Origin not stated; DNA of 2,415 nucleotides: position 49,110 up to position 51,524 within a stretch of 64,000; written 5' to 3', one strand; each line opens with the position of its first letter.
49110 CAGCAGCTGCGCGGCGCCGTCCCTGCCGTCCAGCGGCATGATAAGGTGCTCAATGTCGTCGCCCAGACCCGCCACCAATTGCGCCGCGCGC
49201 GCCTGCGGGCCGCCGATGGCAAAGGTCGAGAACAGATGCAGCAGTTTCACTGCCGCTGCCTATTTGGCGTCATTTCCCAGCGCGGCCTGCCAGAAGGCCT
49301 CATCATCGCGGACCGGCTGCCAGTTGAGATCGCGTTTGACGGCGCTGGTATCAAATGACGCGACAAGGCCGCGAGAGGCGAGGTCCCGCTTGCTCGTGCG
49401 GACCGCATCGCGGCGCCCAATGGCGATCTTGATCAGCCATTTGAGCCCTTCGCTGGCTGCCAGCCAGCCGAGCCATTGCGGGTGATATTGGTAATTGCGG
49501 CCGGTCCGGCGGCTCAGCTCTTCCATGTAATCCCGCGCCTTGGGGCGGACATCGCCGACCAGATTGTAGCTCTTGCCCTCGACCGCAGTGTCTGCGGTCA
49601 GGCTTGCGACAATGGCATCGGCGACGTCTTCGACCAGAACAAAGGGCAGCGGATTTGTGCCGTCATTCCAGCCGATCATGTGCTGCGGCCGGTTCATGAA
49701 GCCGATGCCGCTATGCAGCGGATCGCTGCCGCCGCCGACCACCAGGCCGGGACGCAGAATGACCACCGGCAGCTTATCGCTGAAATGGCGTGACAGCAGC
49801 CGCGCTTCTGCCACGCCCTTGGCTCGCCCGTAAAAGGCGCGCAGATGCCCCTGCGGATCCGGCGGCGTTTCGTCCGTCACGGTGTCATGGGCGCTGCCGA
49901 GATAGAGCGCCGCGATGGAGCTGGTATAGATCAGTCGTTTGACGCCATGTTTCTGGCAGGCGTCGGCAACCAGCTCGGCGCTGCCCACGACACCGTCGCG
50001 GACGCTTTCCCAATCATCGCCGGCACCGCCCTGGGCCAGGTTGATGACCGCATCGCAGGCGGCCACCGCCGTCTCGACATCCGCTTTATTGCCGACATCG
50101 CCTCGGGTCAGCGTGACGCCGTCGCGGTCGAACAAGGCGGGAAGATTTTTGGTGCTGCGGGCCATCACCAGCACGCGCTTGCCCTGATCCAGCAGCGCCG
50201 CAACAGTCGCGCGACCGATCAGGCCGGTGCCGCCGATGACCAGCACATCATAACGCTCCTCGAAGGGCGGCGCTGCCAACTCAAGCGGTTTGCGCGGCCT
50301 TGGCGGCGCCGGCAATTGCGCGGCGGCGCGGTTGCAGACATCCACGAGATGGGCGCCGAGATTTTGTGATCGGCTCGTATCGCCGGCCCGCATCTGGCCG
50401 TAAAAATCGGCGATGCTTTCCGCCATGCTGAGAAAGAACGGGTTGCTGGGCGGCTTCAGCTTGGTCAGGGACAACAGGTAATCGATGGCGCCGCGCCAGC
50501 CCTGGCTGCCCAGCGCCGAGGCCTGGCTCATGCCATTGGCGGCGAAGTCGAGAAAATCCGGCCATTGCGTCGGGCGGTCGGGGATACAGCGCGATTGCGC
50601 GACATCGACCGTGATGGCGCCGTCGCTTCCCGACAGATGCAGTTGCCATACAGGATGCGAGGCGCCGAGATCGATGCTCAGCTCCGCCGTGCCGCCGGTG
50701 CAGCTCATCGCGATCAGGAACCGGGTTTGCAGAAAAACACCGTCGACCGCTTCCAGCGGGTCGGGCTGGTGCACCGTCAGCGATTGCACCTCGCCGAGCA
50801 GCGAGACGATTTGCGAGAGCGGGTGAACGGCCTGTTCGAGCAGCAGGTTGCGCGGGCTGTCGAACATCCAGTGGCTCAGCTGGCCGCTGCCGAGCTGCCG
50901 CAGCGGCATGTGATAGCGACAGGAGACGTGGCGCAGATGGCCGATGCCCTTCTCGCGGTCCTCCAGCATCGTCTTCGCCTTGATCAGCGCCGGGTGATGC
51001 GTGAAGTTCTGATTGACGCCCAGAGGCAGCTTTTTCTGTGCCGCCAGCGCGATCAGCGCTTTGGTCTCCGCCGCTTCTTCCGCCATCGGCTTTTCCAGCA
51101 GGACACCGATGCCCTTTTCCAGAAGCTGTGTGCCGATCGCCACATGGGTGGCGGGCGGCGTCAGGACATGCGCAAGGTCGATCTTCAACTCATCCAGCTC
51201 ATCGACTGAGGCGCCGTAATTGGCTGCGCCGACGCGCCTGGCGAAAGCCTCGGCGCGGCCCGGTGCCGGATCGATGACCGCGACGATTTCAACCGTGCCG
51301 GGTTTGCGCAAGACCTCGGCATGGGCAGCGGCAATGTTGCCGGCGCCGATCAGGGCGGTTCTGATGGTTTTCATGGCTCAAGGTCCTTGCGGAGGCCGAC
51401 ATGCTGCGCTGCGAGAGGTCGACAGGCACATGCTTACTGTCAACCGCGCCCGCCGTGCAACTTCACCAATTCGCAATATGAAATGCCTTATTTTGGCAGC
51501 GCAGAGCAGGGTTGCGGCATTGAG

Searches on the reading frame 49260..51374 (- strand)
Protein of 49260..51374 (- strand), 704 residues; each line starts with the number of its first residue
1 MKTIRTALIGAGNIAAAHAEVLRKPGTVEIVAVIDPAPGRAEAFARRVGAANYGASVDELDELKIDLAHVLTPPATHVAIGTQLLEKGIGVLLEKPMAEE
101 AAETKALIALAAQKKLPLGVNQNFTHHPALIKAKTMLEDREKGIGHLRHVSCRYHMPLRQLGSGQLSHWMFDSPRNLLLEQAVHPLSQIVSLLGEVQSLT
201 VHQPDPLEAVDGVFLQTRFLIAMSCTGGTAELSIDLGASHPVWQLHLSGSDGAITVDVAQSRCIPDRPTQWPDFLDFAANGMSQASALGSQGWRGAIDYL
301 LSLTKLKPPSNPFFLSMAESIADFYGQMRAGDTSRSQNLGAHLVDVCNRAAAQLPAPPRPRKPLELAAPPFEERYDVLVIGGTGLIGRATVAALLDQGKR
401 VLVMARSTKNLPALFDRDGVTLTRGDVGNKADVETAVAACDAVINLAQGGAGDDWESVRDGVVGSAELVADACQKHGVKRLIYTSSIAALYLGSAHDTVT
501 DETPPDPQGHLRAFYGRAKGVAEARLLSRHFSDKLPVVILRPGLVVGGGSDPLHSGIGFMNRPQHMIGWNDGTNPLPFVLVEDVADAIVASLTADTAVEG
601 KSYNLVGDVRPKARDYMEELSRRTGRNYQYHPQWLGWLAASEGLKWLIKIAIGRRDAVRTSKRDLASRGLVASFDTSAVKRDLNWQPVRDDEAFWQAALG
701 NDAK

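Call 68: search_protein_families(library=pfam, proteins=[window:49260-51374:-], max_evalue=0.000001)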
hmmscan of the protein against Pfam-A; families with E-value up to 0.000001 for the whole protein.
window:49260-51374:- (704 aa): 9 families
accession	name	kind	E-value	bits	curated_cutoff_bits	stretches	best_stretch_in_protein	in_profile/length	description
PF01370.27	Epimerase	-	1e-29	104.1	20.9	1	377-605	1-239/240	NAD dependent epimerase/dehydratase family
PF01408.29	GFO_IDH_MocA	-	3.7e-24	86.2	24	1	4-121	1-119/120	Oxidoreductase family, NAD-binding Rossmann fold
PF13460.12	NAD_binding_10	-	4e-22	79.4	27.2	1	381-593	1-182/184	NAD(P)H-binding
PF01073.25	3Beta_HSD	-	5e-19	68.8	22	1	378-620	1-264/280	3-beta hydroxysteroid dehydrogenase/isomerase family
PF05368.20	NmrA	-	7.1e-13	49.2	27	1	376-486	4-107/298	NmrA-like family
PF07993.18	NAD_binding_4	-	1.5e-09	37.9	20.1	0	454-564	104-220/258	Male sterility protein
PF16363.11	GDP_Man_Dehyd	-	2.7e-08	34.1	27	1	378-541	1-179/332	GDP-mannose 4,6 dehydratase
PF03435.24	Sacchrp_dh_NADP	-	8e-08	33.1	25.1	0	377-447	1-76/129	Saccharopine dehydrogenase NADP binding domain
PF03807.23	F420_oxidored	-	8.2e-07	30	21.6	0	7-53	3-49/94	NADP oxidoreductase coenzyme F420-dependent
